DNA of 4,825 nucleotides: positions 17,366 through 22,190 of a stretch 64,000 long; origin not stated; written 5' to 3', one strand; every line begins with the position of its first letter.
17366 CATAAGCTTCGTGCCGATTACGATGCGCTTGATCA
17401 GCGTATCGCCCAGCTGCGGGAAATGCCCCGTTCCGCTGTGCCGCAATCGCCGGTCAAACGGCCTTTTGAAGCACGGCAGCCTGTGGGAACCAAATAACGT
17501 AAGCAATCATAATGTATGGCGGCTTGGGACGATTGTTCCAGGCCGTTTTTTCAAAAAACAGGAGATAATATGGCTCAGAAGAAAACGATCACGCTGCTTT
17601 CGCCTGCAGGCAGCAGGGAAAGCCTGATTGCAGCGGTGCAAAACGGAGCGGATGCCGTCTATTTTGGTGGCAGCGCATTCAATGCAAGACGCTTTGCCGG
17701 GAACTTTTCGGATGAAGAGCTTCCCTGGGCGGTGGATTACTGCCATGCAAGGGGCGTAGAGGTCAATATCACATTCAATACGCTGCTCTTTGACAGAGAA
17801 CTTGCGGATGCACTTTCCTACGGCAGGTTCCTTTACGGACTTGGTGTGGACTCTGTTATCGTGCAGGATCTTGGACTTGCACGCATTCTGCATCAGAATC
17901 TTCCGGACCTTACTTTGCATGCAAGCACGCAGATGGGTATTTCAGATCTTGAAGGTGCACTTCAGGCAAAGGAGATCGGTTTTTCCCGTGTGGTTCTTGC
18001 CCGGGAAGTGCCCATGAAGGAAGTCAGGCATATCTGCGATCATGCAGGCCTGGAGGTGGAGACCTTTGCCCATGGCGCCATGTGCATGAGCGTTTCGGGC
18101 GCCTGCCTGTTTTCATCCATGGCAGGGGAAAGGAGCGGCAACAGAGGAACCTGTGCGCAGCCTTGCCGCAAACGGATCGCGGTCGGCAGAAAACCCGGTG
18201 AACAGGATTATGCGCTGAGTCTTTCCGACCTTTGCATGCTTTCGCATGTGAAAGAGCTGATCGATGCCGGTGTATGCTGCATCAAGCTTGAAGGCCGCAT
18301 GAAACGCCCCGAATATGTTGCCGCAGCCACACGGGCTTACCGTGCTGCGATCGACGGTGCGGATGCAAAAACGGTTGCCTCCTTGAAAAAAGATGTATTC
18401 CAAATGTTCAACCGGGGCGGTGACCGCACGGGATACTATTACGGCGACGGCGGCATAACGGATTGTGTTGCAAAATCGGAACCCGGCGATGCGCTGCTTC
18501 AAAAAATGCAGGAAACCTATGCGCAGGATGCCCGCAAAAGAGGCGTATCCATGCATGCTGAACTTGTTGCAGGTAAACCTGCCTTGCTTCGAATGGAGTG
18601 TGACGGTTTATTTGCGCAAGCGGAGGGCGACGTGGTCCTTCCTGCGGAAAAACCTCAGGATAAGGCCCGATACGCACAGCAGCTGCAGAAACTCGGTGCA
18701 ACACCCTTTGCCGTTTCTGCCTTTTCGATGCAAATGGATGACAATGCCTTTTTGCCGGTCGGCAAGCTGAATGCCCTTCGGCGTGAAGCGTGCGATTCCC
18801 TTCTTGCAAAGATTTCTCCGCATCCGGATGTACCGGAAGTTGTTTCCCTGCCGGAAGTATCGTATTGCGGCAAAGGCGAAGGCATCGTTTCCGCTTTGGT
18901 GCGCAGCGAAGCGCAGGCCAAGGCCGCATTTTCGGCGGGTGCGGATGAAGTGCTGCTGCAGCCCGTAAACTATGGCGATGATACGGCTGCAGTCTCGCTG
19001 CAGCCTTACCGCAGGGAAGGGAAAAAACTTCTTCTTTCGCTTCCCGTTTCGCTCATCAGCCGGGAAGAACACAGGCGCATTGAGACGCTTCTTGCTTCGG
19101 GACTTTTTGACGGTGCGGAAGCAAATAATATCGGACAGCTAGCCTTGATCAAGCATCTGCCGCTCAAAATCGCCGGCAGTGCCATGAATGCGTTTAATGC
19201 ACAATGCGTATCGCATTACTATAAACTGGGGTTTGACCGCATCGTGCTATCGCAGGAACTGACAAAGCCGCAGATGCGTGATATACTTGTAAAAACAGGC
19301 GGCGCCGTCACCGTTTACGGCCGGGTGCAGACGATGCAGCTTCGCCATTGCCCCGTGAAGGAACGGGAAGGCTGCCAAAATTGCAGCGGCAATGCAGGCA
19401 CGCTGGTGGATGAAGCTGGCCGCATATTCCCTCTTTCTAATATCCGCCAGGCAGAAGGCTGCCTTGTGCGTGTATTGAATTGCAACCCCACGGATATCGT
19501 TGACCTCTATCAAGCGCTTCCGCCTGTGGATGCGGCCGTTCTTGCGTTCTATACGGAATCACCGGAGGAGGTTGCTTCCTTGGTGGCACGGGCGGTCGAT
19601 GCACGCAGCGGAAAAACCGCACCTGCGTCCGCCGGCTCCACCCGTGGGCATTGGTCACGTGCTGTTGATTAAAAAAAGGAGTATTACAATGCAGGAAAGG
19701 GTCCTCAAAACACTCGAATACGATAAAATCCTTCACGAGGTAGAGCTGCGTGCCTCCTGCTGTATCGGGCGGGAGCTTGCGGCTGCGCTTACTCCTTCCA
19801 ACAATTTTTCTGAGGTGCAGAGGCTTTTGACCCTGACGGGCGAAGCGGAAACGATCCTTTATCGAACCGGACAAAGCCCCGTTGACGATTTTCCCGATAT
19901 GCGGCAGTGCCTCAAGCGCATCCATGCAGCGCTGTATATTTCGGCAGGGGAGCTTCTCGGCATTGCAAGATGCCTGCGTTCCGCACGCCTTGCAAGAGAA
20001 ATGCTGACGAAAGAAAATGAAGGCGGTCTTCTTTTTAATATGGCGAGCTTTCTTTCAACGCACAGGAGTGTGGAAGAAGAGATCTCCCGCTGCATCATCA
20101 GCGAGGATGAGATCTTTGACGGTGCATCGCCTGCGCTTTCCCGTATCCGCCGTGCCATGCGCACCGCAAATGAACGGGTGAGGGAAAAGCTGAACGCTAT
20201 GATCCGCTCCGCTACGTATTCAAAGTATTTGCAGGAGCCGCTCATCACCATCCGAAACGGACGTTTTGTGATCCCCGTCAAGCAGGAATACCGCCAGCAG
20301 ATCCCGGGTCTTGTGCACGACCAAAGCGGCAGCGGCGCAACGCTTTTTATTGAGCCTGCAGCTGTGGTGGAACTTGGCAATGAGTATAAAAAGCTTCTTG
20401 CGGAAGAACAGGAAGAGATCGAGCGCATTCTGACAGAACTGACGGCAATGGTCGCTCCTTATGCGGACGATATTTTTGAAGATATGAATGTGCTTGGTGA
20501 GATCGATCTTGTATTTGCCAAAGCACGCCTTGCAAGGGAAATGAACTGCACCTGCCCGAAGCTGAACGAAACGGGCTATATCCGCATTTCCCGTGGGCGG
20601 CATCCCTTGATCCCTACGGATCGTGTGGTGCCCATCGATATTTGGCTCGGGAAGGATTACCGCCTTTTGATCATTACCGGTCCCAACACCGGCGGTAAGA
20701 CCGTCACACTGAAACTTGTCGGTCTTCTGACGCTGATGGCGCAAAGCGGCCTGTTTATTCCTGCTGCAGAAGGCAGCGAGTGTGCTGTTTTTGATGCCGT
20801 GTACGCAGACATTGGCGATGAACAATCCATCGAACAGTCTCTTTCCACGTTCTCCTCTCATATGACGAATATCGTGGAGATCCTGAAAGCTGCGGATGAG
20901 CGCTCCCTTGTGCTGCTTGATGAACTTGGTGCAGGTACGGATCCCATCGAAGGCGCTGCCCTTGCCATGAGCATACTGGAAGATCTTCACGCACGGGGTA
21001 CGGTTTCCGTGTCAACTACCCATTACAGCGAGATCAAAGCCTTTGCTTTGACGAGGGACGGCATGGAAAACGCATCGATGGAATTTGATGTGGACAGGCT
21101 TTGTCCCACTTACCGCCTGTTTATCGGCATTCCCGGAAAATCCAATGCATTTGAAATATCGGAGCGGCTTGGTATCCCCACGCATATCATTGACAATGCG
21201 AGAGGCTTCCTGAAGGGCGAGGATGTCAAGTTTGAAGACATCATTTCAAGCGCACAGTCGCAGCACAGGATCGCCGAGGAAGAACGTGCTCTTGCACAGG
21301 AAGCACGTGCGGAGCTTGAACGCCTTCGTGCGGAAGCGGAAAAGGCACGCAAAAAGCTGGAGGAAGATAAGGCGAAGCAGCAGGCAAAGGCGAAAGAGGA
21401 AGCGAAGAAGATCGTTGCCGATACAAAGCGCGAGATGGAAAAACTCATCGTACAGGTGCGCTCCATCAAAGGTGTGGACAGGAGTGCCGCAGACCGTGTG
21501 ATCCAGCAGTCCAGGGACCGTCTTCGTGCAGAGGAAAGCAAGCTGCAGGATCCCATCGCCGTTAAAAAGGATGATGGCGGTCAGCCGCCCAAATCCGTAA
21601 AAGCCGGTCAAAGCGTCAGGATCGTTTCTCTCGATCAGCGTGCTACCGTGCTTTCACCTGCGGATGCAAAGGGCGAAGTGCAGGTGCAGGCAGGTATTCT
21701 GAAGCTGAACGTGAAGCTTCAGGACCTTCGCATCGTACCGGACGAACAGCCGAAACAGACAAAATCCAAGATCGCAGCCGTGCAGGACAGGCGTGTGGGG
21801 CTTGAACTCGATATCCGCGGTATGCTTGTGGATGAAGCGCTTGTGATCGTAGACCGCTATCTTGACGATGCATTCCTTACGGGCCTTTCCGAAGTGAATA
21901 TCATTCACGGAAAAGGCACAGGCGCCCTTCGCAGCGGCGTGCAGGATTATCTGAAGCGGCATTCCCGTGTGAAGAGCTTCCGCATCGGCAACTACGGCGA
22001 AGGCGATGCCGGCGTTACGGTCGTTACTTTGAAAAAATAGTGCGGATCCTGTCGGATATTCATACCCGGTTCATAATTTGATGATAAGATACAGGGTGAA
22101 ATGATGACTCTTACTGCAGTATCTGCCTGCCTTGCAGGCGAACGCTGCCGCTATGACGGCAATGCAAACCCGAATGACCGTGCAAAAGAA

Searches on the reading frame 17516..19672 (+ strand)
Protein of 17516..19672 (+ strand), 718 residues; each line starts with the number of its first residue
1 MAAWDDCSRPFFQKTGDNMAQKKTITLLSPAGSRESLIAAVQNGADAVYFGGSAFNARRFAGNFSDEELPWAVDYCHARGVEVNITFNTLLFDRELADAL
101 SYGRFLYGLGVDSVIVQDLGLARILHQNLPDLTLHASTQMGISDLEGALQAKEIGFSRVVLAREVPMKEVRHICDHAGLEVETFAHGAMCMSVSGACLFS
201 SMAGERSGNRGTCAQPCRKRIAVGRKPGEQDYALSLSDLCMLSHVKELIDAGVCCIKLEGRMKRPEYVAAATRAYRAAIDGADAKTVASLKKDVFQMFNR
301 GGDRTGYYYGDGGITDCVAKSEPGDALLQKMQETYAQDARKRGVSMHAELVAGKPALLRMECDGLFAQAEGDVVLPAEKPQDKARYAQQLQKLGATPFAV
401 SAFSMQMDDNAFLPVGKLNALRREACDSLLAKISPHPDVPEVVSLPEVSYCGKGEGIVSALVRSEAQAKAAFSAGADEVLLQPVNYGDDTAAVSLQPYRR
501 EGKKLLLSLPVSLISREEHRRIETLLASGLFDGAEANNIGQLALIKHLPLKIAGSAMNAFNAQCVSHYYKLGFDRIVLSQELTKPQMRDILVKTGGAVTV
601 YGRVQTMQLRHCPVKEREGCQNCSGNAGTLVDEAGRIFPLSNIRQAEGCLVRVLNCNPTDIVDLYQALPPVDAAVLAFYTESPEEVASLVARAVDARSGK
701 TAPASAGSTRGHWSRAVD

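Call 49: search_protein_families(library=pfam, proteins=[window:17516-19672:+], max_evalue=0.00001)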
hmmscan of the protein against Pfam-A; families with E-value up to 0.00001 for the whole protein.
window:17516-19672:+ (718 aa): 2 families
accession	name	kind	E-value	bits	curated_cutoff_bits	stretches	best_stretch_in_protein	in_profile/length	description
PF01136.24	Peptidase_U32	-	3.5e-78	262.5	22.4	1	100-310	5-229/233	Peptidase family U32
PF12392.13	DUF3656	-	7.8e-20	72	22.1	1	327-433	9-108/109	Collagenase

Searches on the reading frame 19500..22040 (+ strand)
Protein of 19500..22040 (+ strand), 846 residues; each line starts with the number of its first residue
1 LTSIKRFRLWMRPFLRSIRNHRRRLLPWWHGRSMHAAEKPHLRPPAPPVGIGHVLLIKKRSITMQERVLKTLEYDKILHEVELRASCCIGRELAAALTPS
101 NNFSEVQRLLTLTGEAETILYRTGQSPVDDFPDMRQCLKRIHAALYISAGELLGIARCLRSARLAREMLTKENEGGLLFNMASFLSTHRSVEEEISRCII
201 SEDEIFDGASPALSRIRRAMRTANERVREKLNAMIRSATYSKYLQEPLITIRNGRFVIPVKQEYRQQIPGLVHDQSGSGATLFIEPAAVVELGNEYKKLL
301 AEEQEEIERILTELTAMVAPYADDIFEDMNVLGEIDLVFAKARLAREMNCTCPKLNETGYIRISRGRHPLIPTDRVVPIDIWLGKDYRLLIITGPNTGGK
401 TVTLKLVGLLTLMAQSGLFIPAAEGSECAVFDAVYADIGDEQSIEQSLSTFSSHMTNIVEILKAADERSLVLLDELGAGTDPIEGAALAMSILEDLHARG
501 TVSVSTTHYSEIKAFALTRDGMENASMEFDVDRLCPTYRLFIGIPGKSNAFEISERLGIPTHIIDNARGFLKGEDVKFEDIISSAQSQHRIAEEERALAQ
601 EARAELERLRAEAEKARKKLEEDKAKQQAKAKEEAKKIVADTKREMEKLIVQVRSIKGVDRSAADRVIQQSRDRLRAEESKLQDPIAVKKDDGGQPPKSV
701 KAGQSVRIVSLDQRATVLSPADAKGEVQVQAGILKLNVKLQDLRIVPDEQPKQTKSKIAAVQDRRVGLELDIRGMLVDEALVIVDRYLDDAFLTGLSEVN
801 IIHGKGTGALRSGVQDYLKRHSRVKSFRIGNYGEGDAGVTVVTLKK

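Call 49: search_protein_families(library=pfam, proteins=[window:19500-22040:+], max_evalue=0.00001)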
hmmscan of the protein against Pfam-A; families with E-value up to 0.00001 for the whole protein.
window:19500-22040:+ (846 aa): 3 families
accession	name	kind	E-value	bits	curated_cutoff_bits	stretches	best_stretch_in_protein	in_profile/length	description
PF00488.27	MutS_V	-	8.4e-37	127.4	30.2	1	390-571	1-184/188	MutS domain V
PF01713.27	Smr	-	1.6e-27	95.9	25.7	1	770-845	1-77/77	Smr domain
PF20297.4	MSSS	-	2.9e-14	52.9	26.8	1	702-743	1-42/42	MutS2 and Smr-associated SH3 domain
